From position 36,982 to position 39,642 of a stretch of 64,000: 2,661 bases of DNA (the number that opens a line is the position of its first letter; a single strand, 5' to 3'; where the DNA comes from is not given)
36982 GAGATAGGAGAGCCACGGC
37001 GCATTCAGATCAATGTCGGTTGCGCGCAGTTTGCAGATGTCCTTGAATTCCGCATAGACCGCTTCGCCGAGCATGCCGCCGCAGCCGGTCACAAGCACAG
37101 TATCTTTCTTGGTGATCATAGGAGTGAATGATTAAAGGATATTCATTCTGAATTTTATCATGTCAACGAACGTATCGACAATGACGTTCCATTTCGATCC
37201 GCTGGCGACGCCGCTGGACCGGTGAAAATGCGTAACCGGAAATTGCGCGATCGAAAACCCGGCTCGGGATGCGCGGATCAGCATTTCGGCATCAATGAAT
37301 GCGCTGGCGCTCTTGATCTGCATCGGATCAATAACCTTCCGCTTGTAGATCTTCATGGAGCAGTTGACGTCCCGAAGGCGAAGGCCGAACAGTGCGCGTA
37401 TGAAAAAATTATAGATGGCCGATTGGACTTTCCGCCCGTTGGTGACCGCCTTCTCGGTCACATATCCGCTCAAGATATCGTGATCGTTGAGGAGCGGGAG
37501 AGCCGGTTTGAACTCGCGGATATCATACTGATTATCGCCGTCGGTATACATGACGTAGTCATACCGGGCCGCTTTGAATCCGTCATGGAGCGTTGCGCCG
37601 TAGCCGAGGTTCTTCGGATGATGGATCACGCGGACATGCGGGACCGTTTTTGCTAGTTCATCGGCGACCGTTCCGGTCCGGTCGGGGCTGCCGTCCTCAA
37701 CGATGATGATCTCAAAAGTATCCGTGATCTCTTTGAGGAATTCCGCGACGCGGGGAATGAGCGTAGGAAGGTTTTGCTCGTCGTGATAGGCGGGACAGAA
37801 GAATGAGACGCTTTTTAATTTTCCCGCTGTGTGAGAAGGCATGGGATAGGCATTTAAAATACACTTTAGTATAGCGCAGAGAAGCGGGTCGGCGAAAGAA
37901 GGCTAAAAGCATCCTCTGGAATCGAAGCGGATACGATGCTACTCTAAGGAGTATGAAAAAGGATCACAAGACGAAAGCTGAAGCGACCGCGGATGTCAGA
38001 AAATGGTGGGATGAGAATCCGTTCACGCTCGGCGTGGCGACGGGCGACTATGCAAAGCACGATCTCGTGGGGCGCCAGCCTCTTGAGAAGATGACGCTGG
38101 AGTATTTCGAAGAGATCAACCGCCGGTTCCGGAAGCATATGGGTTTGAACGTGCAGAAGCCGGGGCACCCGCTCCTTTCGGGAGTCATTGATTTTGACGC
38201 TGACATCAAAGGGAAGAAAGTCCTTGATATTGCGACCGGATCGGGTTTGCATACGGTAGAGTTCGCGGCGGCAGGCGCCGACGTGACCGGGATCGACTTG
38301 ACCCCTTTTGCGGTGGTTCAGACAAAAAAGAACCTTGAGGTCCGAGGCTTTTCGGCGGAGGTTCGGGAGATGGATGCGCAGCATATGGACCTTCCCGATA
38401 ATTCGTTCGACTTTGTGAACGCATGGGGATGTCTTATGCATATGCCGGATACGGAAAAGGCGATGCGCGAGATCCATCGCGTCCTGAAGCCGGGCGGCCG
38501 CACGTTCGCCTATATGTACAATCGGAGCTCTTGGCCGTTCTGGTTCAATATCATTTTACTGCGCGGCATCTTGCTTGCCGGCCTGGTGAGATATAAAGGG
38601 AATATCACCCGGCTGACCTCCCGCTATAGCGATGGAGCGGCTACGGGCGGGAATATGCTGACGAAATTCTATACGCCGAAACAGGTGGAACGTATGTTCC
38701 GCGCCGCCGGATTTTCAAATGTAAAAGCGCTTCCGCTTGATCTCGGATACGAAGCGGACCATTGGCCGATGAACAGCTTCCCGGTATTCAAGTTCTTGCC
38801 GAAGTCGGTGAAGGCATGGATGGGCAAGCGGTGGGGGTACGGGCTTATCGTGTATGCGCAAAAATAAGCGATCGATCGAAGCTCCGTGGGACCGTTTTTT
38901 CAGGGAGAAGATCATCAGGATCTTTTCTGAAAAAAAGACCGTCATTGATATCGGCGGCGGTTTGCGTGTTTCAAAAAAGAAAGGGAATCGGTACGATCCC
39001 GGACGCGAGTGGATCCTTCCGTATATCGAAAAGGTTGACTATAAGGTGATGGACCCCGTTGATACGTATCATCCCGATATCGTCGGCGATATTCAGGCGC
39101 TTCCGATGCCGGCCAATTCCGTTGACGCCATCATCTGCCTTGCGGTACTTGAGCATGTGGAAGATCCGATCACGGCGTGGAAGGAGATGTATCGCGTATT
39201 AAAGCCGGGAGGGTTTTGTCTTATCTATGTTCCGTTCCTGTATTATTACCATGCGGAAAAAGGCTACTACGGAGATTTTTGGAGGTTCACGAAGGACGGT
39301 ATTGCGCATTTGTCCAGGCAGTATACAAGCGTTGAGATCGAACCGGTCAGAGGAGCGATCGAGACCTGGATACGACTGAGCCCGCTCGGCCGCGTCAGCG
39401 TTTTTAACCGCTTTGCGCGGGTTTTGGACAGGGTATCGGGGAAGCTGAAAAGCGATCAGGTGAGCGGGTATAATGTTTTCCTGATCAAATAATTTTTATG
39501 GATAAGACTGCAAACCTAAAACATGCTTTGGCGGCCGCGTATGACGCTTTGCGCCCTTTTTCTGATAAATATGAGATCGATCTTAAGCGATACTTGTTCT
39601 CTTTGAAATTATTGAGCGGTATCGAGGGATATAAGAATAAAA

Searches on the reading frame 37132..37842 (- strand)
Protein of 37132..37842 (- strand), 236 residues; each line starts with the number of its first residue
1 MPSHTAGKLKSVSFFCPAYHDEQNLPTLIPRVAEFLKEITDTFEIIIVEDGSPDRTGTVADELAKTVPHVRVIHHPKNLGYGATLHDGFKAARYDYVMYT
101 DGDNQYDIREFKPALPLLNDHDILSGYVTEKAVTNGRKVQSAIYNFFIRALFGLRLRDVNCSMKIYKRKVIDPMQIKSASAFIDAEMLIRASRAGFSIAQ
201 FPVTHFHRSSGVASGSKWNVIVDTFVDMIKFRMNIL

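Call 10: search_protein_families(library=pfam, proteins=[window:37132-37842:-], max_evalue=0.001)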
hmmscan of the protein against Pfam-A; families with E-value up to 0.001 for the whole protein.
window:37132-37842:- (236 aa): 3 families
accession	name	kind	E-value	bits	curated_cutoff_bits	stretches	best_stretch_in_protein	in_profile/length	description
PF00535.33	Glycos_transf_2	-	2.1e-25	90.1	23.3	1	14-171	2-164/168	Glycosyl transferase family 2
PF13641.12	Glyco_tranf_2_3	-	4.8e-06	27.2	27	1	12-147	3-139/230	Glycosyltransferase like family 2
PF10111.15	Glyco_tranf_2_2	-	6.6e-05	23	27.3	1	40-112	27-100/276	Glycosyltransferase like family 2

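Call 18: search_protein_families(library=ncbifam, proteins=[window:37132-37842:-], max_evalue=0.001)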
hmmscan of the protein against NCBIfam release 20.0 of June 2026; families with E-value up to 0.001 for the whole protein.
window:37132-37842:- (236 aa): 15 families
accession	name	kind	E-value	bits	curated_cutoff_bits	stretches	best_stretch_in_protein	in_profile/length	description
NF007986.1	PRK10714.1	equivalog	1.4e-19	70.3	529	1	8-213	4-208/316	undecaprenyl-phosphate 4-deoxy-4-formamido-L-arabinose transferase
NF041391.1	DPhHxTase_Halo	equivalog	6e-17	61.3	375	1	29-209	10-187/213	dolichyl-phosphate hexose transferase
TIGR03937.1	PgaC_IcaA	equivalog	2.3e-16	59.8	422.3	1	7-107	42-139/407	poly-beta-1,6-N-acetyl-D-glucosamine synthase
NF047588.1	GlcsyltransPgfSStrep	equivalog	1.6e-12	47.3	500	1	12-174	3-167/308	glycosyltransferase PgfS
NF007482.0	PRK10073.1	equivalog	9.7e-12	44.5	423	1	11-109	7-101/334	glycosyltransferase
TIGR04182.1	glyco_TIGR04182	equivalog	2.7e-11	43.4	325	1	32-212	19-197/293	S-layer glycoprotein N-glycosyltransferase AglJ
NF058614.1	PPMAGASynPpgS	equivalog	1.3e-09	37.8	370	1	32-226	15-221/226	polyprenyl-phospho-N-acetylgalactosaminyl synthase PpgS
TIGR03965.1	mycofact_glyco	equivalog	3.6e-09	36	280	1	9-118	73-179/467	mycofactocin biosynthesis glycosyltransferase MftF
NF041875.1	EPS_EpsD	equivalog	1.4e-08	34.5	370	1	18-105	7-91/325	exopolysaccharide biosynthesis glycosyltransferase EpsD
NF010496.0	PRK13915.1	equivalog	6.2e-08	32.1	262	1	10-120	31-145/307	glucosyl-3-phosphoglycerate synthase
NF047683.1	TeichurnBiosyTuaG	equivalog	5e-07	29.6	400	1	11-129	7-122/252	teichuronic acid biosynthesis protein TuaG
TIGR04283.1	glyco_like_mftF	equivalog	5.6e-06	26.1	182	1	14-104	3-83/221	TIGR04283 family arsenosugar biosynthesis glycosyltransferase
NF053739.1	GlytfEpsEBac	equivalog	2.8e-05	23.2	450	1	33-111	21-100/265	glycosyltransferase EpsE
TIGR03469.1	HpnB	hypoth_equivalog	0.00041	19.5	379.25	1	37-108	69-150/386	hopene-associated glycosyltransferase HpnB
NF038302.1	EPS_HpsE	equivalog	0.00049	19.2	300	1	16-105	7-98/307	hormogonium polysaccharide biosynthesis glycosyltransferase HpsE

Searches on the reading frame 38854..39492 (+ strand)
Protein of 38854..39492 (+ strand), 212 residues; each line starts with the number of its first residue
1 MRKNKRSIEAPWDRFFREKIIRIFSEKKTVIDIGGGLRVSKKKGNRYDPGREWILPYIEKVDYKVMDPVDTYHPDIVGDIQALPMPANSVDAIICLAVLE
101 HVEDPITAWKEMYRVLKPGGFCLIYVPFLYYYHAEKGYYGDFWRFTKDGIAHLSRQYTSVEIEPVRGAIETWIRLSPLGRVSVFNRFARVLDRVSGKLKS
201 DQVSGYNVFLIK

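Call 10: search_protein_families(library=pfam, proteins=[window:38854-39492:+], max_evalue=0.001)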
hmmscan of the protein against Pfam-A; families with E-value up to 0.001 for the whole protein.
window:38854-39492:+ (212 aa): 7 families
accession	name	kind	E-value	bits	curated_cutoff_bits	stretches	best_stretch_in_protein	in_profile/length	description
PF08241.18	Methyltransf_11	-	2.1e-15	57.6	21.2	1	76-124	47-95/95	Methyltransferase domain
PF13489.12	Methyltransf_23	-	5.1e-10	39.8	27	1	14-152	7-144/164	Methyltransferase domain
PF13649.12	Methyltransf_25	-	4.5e-09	37.3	27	1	76-120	51-97/97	Methyltransferase domain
PF08242.18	Methyltransf_12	-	1.1e-07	33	30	1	82-121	64-97/98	Methyltransferase domain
PF13847.12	Methyltransf_31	-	8.5e-07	29.2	27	1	77-124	60-109/145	Methyltransferase domain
PF05148.21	Methyltransf_8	-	0.00016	22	27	1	74-124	107-156/219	Hypothetical methyltransferase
PF01209.24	Ubie_methyltran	-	0.00016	21.5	20.1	1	77-123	104-150/233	ubiE/COQ5 methyltransferase family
